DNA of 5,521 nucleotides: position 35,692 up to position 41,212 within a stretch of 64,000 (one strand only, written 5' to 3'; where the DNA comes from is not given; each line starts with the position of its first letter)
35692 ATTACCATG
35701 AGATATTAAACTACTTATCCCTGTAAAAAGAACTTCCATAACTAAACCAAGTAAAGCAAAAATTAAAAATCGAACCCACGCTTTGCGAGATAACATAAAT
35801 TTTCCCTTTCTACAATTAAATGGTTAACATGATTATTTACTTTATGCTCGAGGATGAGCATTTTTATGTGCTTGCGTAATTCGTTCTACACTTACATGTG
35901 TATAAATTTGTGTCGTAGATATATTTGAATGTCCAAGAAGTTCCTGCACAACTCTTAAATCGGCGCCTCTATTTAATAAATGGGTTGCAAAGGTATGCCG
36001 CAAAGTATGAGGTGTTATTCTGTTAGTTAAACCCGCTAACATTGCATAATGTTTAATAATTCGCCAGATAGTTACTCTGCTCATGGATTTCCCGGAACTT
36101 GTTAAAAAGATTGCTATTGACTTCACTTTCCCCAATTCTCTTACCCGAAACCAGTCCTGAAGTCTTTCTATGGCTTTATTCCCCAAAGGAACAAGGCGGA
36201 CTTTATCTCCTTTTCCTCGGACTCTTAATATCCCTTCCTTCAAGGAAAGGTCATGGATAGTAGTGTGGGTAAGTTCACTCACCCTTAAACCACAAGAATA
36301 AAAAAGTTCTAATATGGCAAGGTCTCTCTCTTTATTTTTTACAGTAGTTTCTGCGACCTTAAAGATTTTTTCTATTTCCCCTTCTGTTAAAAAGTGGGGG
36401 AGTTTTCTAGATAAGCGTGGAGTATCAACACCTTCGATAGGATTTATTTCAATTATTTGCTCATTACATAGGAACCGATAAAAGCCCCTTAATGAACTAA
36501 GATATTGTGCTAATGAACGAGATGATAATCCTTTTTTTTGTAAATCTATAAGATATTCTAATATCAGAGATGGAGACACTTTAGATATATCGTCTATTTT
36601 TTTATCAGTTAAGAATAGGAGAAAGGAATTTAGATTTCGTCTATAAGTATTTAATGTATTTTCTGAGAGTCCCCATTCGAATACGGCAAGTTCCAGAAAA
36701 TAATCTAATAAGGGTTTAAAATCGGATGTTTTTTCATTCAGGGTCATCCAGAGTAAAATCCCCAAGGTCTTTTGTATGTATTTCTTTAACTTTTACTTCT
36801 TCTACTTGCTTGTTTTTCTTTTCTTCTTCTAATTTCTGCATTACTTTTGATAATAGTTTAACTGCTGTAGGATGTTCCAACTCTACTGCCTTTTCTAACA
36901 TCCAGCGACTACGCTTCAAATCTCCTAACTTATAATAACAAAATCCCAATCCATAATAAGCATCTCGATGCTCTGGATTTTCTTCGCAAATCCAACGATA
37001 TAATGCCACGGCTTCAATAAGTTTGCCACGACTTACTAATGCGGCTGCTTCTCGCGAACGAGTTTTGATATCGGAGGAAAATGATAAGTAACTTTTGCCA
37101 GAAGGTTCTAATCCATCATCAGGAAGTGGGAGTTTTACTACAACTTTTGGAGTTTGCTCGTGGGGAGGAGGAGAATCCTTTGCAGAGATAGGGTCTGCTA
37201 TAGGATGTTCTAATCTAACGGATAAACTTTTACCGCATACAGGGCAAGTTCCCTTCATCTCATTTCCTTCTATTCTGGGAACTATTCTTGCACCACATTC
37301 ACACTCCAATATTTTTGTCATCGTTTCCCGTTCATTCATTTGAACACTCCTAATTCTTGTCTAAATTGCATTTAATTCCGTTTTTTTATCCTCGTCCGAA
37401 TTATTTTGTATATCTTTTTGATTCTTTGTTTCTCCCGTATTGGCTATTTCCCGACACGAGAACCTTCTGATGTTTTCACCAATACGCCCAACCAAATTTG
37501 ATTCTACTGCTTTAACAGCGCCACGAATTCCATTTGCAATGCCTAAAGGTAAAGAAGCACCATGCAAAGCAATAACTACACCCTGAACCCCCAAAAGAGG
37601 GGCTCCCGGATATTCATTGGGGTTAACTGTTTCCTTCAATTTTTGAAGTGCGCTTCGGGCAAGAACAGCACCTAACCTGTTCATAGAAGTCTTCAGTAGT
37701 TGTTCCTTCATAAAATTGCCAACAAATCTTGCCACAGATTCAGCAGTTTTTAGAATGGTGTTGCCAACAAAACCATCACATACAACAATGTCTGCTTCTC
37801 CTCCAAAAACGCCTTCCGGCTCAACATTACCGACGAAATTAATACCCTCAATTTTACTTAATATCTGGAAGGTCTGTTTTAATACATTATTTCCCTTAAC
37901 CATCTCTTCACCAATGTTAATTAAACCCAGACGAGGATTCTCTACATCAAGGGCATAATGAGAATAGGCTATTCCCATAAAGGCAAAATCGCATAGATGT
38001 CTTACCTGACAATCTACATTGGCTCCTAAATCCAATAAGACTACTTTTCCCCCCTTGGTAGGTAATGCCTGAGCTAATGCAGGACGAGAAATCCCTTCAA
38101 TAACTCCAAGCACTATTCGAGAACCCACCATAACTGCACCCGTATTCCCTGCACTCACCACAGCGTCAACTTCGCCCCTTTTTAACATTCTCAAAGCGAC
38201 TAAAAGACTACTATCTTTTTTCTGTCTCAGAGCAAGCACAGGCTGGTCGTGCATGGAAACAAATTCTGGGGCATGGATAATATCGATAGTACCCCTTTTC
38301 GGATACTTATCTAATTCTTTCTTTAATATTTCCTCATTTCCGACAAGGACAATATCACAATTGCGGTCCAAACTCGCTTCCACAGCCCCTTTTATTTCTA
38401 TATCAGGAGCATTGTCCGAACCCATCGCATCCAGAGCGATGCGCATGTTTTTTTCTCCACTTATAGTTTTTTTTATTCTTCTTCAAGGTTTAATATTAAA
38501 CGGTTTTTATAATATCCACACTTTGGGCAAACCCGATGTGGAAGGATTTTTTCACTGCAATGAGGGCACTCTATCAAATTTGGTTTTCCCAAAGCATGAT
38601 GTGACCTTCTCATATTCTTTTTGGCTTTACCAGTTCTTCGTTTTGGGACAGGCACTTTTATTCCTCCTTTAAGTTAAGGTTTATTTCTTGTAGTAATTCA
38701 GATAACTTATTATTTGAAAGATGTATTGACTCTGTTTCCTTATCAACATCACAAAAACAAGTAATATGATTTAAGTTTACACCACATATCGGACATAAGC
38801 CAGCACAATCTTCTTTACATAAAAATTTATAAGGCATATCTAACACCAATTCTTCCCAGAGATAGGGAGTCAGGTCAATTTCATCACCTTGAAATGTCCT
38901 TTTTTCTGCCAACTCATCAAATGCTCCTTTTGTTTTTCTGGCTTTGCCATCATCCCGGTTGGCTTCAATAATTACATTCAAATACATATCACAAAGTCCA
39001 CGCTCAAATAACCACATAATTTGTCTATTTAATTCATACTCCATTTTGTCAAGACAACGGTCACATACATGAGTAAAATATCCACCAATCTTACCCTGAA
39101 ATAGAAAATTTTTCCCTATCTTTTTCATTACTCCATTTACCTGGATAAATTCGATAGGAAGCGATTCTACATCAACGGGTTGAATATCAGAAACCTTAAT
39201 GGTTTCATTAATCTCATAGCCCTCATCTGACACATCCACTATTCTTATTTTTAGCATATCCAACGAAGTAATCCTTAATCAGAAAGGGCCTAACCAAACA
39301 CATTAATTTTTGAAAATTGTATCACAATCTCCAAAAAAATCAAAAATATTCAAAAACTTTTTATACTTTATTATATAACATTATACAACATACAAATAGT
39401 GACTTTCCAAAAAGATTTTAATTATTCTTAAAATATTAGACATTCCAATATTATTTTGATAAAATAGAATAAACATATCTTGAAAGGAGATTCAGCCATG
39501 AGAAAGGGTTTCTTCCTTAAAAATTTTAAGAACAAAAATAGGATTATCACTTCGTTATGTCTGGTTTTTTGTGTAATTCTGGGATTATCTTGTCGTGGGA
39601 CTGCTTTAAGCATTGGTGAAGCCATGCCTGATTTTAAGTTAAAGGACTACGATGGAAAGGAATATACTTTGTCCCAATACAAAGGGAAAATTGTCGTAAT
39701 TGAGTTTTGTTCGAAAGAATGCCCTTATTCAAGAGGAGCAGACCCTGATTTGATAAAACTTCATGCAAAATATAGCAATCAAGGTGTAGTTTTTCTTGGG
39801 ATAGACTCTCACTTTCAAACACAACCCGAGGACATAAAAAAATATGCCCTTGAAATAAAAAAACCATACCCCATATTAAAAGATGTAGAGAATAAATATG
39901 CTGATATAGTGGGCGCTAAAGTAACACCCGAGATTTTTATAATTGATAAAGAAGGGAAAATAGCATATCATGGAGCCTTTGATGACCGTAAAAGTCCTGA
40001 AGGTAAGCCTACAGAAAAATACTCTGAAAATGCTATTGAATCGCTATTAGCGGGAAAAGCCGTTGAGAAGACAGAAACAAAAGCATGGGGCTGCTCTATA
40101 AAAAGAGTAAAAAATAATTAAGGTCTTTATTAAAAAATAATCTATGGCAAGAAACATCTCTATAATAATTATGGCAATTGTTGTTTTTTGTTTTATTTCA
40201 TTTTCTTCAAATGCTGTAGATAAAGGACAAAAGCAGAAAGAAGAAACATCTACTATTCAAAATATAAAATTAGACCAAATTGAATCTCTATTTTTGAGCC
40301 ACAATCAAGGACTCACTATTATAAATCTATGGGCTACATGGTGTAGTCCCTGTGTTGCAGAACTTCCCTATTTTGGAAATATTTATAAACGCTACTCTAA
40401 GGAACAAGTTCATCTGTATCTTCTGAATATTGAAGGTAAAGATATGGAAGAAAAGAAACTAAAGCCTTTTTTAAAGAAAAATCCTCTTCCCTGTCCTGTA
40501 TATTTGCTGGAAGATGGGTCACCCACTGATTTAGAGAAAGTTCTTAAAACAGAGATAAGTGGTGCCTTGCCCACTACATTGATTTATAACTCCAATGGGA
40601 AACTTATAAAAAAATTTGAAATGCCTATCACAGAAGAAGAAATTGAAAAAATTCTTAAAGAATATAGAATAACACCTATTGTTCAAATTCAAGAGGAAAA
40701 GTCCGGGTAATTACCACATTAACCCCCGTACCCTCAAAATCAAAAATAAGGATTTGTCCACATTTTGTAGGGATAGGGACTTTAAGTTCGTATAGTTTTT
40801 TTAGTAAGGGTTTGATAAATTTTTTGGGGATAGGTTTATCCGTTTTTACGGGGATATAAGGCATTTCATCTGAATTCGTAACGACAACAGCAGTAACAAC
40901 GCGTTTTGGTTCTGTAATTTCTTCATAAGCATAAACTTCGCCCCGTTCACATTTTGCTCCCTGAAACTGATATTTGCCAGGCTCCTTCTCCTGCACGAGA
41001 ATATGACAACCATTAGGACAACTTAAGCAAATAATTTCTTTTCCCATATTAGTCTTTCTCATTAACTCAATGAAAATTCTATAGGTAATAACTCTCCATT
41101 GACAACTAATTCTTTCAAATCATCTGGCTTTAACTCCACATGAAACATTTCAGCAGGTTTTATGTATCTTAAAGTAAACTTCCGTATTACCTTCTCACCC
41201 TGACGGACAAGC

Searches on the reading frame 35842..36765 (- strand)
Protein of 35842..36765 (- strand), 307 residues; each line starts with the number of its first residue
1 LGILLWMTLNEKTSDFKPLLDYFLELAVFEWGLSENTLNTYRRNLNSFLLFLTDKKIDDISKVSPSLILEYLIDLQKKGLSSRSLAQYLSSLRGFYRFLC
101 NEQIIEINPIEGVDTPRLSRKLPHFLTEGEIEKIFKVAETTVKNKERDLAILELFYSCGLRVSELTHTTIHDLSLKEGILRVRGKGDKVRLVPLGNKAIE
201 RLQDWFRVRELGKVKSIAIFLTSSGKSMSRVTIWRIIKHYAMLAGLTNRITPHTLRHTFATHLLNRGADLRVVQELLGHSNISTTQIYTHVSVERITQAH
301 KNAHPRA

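Call 55: search_protein_families(library=pfam, proteins=[window:35842-36765:-], max_evalue=0.000001)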
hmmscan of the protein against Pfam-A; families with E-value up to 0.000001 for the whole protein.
window:35842-36765:- (307 aa): 4 families
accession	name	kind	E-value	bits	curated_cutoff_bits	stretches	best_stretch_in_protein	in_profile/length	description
PF00589.27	Phage_integrase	-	2.1e-50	171.3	27.1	1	125-294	2-171/172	Phage integrase family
PF02899.23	Phage_int_SAM_1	-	8.5e-18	64.9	22.3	1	24-103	5-83/83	Phage integrase, N-terminal SAM-like domain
PF13495.12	Phage_int_SAM_4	-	2.5e-08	34.6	27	1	32-104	13-83/85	Phage integrase, N-terminal SAM-like domain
PF13102.12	Phage_int_SAM_5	-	8.7e-07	29.7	22.3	0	34-110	18-93/98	Phage integrase SAM-like domain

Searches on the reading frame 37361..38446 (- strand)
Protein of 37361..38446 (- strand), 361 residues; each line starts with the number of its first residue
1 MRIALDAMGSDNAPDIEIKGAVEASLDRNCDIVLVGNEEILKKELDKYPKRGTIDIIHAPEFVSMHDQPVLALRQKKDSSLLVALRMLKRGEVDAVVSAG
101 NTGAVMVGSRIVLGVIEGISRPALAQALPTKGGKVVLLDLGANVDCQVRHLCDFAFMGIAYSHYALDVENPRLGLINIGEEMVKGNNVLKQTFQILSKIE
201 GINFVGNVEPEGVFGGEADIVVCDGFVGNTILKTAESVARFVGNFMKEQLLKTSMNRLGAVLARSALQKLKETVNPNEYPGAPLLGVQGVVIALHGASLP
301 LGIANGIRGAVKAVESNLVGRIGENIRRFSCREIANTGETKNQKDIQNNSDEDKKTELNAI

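Call 55: search_protein_families(library=pfam, proteins=[window:37361-38446:-], max_evalue=0.000001)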
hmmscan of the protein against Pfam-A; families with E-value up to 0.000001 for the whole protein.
window:37361-38446:- (361 aa): 1 family
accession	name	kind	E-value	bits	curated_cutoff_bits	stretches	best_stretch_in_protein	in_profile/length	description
PF02504.20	FA_synthesis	-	6.8e-107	357.7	29.1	1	1-319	1-322/324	Fatty acid synthesis protein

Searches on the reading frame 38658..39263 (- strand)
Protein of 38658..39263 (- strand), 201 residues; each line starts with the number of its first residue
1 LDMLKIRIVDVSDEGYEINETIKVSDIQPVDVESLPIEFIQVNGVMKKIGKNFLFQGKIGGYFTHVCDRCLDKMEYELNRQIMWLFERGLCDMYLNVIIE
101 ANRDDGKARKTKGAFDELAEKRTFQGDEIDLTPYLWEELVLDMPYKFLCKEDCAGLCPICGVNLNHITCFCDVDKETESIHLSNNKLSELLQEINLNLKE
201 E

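Call 16: search_protein_families(library=pfam, proteins=[window:38658-39263:-], max_evalue=0.001)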
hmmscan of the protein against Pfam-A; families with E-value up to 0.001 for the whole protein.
window:38658-39263:- (201 aa): 1 family
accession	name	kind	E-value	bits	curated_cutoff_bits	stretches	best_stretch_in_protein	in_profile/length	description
PF02620.22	YceD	-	1.7e-20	73.7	33.2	1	56-178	2-106/119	Large ribosomal RNA subunit accumulation protein YceD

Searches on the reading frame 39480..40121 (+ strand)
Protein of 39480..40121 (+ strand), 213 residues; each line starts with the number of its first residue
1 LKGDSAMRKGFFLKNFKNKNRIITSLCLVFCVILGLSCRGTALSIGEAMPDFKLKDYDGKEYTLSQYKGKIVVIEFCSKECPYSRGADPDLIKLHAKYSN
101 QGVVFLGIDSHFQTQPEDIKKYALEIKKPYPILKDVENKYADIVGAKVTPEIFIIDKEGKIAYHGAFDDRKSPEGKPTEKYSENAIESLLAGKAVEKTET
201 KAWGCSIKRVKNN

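Call 16: search_protein_families(library=pfam, proteins=[window:39480-40121:+], max_evalue=0.001)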
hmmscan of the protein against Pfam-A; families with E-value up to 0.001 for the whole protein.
window:39480-40121:+ (213 aa): 6 families
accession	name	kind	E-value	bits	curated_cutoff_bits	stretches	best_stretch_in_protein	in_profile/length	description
PF00578.27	AhpC-TSA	-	5.5e-23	81.7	26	1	45-163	1-123/124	AhpC/TSA family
PF08534.16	Redoxin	-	1.6e-15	57.6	26.6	1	46-170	3-137/148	Redoxin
PF20029.6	DUF6436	-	1.3e-06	28.6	27.3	1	66-205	17-129/133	Domain of unknown function (DUF6436)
PF13905.12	Thioredoxin_8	-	3.3e-06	27.8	27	1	69-161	1-94/94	Thioredoxin-like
PF00255.25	GSHPx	-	1.1e-05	25.4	27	1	51-112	3-64/108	Glutathione peroxidase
PF13098.12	Thioredoxin_2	-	0.00048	20.9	27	1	68-162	4-88/104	Thioredoxin-like domain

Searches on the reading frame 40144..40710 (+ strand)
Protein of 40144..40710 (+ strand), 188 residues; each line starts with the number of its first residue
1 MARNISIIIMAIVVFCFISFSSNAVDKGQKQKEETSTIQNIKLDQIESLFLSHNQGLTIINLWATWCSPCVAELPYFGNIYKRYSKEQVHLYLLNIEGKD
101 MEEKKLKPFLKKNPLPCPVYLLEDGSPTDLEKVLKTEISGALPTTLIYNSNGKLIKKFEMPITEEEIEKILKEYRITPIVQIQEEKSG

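Call 16: search_protein_families(library=pfam, proteins=[window:40144-40710:+], max_evalue=0.001)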
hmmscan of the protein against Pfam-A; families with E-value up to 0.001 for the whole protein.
window:40144-40710:+ (188 aa): 4 families
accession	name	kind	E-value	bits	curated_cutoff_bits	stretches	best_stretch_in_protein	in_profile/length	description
PF00578.27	AhpC-TSA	-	6.1e-12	46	26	1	46-155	15-122/124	AhpC/TSA family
PF08534.16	Redoxin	-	4.4e-10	40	26.6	1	39-169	7-146/148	Redoxin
PF00085.26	Thioredoxin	-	2.2e-06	28.1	23.5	1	51-100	14-62/103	Thioredoxin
PF13905.12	Thioredoxin_8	-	2.5e-05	25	27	1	57-153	3-93/94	Thioredoxin-like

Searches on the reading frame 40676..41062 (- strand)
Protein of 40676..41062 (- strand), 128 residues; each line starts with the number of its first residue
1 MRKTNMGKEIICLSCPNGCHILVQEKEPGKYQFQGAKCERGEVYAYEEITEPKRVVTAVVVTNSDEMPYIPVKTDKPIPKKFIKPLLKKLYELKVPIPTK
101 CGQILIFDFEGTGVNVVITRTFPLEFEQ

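Call 16: search_protein_families(library=pfam, proteins=[window:40676-41062:-], max_evalue=0.001)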
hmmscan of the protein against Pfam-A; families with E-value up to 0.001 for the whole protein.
window:40676-41062:- (128 aa): 1 family
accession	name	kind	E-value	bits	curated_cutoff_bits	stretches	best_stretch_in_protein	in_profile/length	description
PF07892.16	DUF1667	-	3.7e-24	85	27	1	40-120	2-82/82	Protein of unknown function (DUF1667)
